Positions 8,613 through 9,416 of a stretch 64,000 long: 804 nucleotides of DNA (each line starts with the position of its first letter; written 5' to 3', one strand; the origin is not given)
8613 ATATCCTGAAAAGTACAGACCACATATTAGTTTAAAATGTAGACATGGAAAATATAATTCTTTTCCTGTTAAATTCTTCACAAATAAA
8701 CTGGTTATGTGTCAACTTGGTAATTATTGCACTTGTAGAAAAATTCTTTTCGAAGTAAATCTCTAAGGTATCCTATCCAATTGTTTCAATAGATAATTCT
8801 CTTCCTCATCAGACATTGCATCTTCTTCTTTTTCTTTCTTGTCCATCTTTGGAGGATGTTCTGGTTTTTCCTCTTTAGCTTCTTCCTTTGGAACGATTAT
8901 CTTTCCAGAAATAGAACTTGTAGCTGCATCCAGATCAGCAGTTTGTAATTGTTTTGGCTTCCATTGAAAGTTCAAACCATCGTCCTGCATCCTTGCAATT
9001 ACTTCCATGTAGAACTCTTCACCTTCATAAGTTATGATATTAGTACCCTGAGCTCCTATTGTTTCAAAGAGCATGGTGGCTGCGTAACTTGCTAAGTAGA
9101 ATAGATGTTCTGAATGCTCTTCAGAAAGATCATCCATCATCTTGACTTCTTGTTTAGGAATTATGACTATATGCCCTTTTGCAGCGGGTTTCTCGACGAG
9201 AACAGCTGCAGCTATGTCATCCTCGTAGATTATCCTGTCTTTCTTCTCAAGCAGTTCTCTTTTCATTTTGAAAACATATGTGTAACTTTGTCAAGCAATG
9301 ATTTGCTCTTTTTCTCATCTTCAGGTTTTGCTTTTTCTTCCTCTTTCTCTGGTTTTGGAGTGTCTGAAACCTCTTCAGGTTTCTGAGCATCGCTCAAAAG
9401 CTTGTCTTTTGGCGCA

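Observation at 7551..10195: Convergent cluster of two 2H-phosphoesterase paralogs and two HIT-fold paralogs with altered catalytic histidines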

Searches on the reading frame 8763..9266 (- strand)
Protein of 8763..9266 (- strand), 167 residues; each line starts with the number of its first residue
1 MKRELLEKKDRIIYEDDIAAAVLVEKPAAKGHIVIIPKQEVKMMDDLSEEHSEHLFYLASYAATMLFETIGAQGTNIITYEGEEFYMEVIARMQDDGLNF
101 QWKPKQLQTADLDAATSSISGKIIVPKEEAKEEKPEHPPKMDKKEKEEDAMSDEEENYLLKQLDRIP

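Call 3: search_protein_families(library=pfam, proteins=[window:8763-9266:-], max_evalue=1)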
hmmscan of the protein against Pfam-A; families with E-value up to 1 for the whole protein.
window:8763-9266:- (167 aa): 3 families
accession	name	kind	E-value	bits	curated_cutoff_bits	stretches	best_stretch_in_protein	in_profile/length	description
PF01230.28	HIT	-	3.1e-11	44.2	21.5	1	7-88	3-84/98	HIT domain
PF11969.13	DcpS_C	-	8e-06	26.7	24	1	7-66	11-70/114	Scavenger mRNA decapping enzyme C-term binding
PF04677.20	CwfJ_C_1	-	0.09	13.1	21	1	22-82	38-94/122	Protein similar to CwfJ C-terminus 1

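Call 4: search_protein_families(library=ncbifam, proteins=[window:8763-9266:-], max_evalue=1)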
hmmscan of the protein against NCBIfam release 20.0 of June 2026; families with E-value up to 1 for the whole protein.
window:8763-9266:- (167 aa): 3 families
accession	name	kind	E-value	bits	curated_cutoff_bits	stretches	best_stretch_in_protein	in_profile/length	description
NF045834.1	M_plasma_HinT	exception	5e-09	37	130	1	9-84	11-86/102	histidine triad protein HinT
NF007965.0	PRK10687.1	equivalog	7e-05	22.9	206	1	10-76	17-84/119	purine nucleoside phosphoramidase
NF052622.1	ATPAdlTfActino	equivalog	0.00098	18.7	290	1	12-69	54-111/176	ATP adenylyltransferase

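Call 13: search_solved_structures(query=window:8763-9266:-, show_alignments=2, max_evalue=0.1)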
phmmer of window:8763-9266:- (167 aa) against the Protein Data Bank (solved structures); distinct sequences matched with E-value up to 0.1: 18.
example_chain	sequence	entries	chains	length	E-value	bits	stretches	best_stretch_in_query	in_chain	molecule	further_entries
3n1t_A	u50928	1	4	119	0.00011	25.6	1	10-78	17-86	HIT-like protein hinT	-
3n1s_A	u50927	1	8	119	0.00012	25.4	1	10-78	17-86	HIT-like protein hinT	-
8v1y_C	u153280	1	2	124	0.00013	25.3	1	10-78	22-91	Purine nucleoside phosphoramidase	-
1y23_A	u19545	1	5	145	0.00015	25.1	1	13-121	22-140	Histidine triad protein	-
3l7x_A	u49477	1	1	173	0.00021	24.6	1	13-83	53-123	Putative Hit-like protein involved in cell-cycle regulation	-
3imi_A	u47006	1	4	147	0.00025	24.4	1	13-108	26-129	HIT family protein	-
3oj7_A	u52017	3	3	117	0.00042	23.6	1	10-84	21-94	Putative histidine triad family protein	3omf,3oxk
5uvm_A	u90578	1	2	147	0.00088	22.6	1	9-79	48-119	Histidine triad (HIT) protein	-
3p0t_A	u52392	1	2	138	0.0011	22.3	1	9-50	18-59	Uncharacterized protein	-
2eo4_A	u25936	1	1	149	0.0035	20.7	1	10-83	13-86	150aa long hypothetical histidine triad nucleotide-binding protein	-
9uch_A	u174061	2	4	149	0.0057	20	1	10-77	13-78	Bis(5'-adenosyl)-triphosphatase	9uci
3r6f_A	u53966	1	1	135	0.0061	19.9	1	7-109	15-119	HIT family protein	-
7mqw_A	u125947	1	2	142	0.0067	19.7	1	9-49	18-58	HIT family protein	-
1ems_A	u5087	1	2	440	0.012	18.9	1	10-84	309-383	NIT-FRAGILE HISTIDINE TRIAD FUSION PROTEIN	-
3o1z_A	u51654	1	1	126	0.025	17.9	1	10-66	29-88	Histidine triad nucleotide-binding protein 1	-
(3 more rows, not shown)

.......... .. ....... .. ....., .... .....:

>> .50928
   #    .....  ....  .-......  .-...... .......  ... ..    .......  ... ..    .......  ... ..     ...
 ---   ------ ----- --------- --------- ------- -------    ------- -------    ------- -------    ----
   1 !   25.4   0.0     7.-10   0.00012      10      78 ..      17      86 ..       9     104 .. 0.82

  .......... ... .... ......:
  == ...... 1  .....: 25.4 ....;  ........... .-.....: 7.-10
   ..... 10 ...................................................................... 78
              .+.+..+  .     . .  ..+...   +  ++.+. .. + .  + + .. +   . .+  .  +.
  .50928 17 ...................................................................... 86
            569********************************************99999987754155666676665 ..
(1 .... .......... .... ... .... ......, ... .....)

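Call 38: find_homologous_proteins(query=window:8763-9266:-)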
Query window:8763-9266:- (167 aa): 24 proteins with E <= 0.001 among 447 candidates.
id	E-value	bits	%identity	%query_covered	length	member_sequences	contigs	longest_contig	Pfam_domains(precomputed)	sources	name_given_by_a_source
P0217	1.5e-101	355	100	100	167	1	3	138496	PF11969.14,PF01230.30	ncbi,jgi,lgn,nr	ncbi:HIT family protein [Candidatus Woesearchaeota archaeon]|nr:HIT family protein [Candidatus Woese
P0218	2.7e-63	231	64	100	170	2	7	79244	PF01230.30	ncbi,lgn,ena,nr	ncbi:HIT domain-containing protein [archaeon]|nr:HIT domain-containing protein [archaeon] MBL7057119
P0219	6.8e-61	223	62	99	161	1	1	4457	PF01230.30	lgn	-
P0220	1.8e-60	221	61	100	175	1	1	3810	PF01230.30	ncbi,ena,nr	ncbi:MAG: HIT family protein [Nanoarchaeota archaeon]|nr:HIT family protein [Nanoarchaeota archaeon]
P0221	7.4e-59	216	59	100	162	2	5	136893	PF11969.14,PF01230.30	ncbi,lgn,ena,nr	ncbi:MAG: HIT family protein [Nanoarchaeota archaeon]|nr:HIT family protein [DPANN group archaeon] M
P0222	1.7e-58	215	64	100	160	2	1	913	PF11969.14,PF01230.30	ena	-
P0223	2.0e-56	208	59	100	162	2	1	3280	PF01230.30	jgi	-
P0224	7.9e-53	197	58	100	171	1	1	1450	PF01230.30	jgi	-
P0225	3.1e-50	188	56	100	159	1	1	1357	PF01230.30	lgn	-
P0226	7.0e-50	187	54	100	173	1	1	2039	PF11969.14,PF01230.30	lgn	-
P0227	5.4e-49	184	56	100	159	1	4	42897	PF11969.14,PF01230.30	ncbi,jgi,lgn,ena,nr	ncbi:MAG: HIT family protein [Nanoarchaeota archaeon]|nr:HIT family protein [Nanoarchaeota archaeon]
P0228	1.3e-47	180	56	96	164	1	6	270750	PF01230.30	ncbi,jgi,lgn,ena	-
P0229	3.2e-45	172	53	94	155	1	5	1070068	PF01230.30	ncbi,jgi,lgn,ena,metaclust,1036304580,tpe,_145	jgi:diadenosine tetraphosphate (Ap4A) HIT family hydrolase|metaclust:\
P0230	1.0e-35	141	51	86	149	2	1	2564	PF11969.14,PF01230.30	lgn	-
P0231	1.5e-31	127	43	95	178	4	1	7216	PF01230.30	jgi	-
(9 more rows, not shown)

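Call 43: search_protein_families(library=padloc, proteins=[window:8763-9266:-], max_evalue=0.1)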
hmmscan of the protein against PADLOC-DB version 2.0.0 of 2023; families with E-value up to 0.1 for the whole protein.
window:8763-9266:- (167 aa): 2 families
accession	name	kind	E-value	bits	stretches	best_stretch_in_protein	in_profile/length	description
PDLC00441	ThsC2|ThsC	-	0.012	13.4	1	12-78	28-94/148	HIT family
PDLC00057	DruL4|DruL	-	0.04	11.2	1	18-92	65-137/309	Unknown function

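Call 44: search_protein_families(library=phrogs, proteins=[window:8763-9266:-], max_evalue=0.1)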
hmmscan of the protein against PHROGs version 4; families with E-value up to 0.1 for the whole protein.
window:8763-9266:- (167 aa): 2 families
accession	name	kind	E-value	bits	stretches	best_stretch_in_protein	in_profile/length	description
phrog_19494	-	unknown function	4.4e-08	34.3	1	11-89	16-94/120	-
phrog_3962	-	unknown function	1.9e-05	25.4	1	25-120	35-132/145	-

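Call 67: search_protein_representatives(protein=window:8763-9266:-)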
Query: 167 residues. Proteins with E-value up to 0.001 (for the whole library): 919; up to 1e-10: 376; up to 1e-30: 5. The best 150 are listed.
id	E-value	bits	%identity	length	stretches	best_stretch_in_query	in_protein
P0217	4.6e-102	354.8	100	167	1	1-167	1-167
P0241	4.9e-43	163.1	55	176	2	2-136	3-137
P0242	7.7e-34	133.2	51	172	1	4-167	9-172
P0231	4.8e-32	127.4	47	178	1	9-167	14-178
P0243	2.3e-31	125.2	46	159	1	7-167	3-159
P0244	1.7e-30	122.4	46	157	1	13-167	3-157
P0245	1.8e-30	122.3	49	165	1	6-167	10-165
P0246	5.9e-30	120.6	42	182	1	7-167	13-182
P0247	1.2e-29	119.6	45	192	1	2-142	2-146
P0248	1.3e-29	119.5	47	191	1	4-167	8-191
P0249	2.0e-29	118.9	45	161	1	12-167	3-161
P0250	2.6e-29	118.5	48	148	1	12-167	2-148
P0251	4.7e-29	117.7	44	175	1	9-167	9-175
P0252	1.2e-28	116.4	43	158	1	7-167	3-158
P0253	2.0e-28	115.7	46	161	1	13-167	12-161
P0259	5.7e-28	114.2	35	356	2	13-167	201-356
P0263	2.2e-27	112.3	39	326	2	12-140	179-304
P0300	8.0e-23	97.5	32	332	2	9-147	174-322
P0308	2.0e-22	96.2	31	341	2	10-149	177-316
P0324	2.9e-21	92.4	33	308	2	7-132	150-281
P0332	7.5e-21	91.1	33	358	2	13-147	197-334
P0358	2.3e-19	86.2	31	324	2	12-167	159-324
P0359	3.4e-19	85.7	32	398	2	10-167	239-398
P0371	1.2e-18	83.9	36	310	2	23-167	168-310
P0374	1.6e-18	83.5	34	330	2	10-123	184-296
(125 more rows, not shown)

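Call 69: list_cluster_members(proteins=[P0259, P0263, P0300, P0324, P0359, P0371, P0332, P0358, P0374, P0308])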
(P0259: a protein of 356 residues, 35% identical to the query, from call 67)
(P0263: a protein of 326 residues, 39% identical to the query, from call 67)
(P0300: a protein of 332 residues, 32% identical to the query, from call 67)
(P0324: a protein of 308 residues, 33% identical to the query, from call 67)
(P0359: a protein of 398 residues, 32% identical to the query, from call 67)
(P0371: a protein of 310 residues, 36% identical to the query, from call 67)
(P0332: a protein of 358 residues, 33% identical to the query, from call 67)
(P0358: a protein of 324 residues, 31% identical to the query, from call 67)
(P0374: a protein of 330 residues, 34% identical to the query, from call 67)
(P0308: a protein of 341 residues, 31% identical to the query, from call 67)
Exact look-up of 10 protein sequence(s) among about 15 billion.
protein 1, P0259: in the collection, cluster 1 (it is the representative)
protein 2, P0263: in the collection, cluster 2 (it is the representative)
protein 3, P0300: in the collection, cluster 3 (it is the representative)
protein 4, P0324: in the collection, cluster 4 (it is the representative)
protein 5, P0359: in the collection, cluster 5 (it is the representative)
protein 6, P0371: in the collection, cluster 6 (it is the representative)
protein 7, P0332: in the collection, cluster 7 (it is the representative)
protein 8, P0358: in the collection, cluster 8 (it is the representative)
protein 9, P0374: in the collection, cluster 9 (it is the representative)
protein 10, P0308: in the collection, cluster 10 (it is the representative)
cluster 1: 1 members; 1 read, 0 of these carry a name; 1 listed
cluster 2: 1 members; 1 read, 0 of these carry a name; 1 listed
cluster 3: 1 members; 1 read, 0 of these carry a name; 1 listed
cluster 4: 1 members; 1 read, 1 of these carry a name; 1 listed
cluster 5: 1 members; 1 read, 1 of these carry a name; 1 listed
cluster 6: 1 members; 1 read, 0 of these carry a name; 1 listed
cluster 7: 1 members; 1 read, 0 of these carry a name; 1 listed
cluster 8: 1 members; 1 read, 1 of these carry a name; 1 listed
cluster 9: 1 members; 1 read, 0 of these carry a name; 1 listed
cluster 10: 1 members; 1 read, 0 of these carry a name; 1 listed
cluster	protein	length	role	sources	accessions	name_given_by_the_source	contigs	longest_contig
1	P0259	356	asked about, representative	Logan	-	-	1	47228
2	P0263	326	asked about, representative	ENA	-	-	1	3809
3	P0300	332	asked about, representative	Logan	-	-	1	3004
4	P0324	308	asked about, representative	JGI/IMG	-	histidine triad (HIT) family protein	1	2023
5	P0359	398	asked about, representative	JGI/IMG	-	histidine triad (HIT) family protein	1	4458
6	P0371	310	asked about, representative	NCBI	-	-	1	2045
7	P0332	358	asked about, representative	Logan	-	-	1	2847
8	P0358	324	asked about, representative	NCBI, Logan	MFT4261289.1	MAG: HIT domain-containing protein [Candidatus Woesearchaeota archaeon]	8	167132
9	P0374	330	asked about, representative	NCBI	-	-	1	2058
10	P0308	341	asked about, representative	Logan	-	-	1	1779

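Call 71: find_encoding_contigs(protein=P0358, flank=5000, max_places=2)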
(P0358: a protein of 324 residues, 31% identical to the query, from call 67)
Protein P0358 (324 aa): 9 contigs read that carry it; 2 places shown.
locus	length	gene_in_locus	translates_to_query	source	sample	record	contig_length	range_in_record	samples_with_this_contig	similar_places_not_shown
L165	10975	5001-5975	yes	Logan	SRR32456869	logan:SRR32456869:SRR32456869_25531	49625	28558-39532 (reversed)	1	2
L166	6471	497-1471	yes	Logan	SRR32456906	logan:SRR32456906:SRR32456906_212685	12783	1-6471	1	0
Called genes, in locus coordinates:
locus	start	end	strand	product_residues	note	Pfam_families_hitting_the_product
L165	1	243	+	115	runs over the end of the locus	PF01981:PTH2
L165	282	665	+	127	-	PF13975:gag-asp_proteas (weak), PF05618:RimB-like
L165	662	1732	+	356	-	PF18030:Rimk_N (faint), PF14397:ATPgrasp_ST (faint), PF14398:ATPgrasp_YheCD (faint), PF02655:ATP-grasp_3, PF02955:GSH-S_ATP, PF08443:RimK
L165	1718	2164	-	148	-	PF01035:DNA_binding_1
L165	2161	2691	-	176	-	PF22794:jr-ZPR1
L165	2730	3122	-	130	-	PF04472:SepF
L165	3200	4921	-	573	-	PF23613:ELP3_N, PF04055:Radical_SAM, PF16199:Radical_SAM_C, PF00583:Acetyltransf_1 (weak)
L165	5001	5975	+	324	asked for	PF11969:DcpS_C, PF01230:HIT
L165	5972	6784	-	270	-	PF01478:Peptidase_A24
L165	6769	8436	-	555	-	PF00999:Na_H_Exchanger, PF02254:TrkA_N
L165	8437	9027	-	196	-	PF03848:TehB (weak), PF05175:MTS, PF10294:Methyltransf_16 (weak), PF03602:Cons_hypoth95, PF06325:PrmA, PF13847:Methyltransf_31, PF08242:Methyltransf_12 (weak), PF13649:Methyltransf_25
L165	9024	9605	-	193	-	-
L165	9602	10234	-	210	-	-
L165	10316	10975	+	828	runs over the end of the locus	PF01411:tRNA-synt_2c, PF07973:tRNA_SAD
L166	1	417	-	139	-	?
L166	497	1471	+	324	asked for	PF11969:DcpS_C, PF01230:HIT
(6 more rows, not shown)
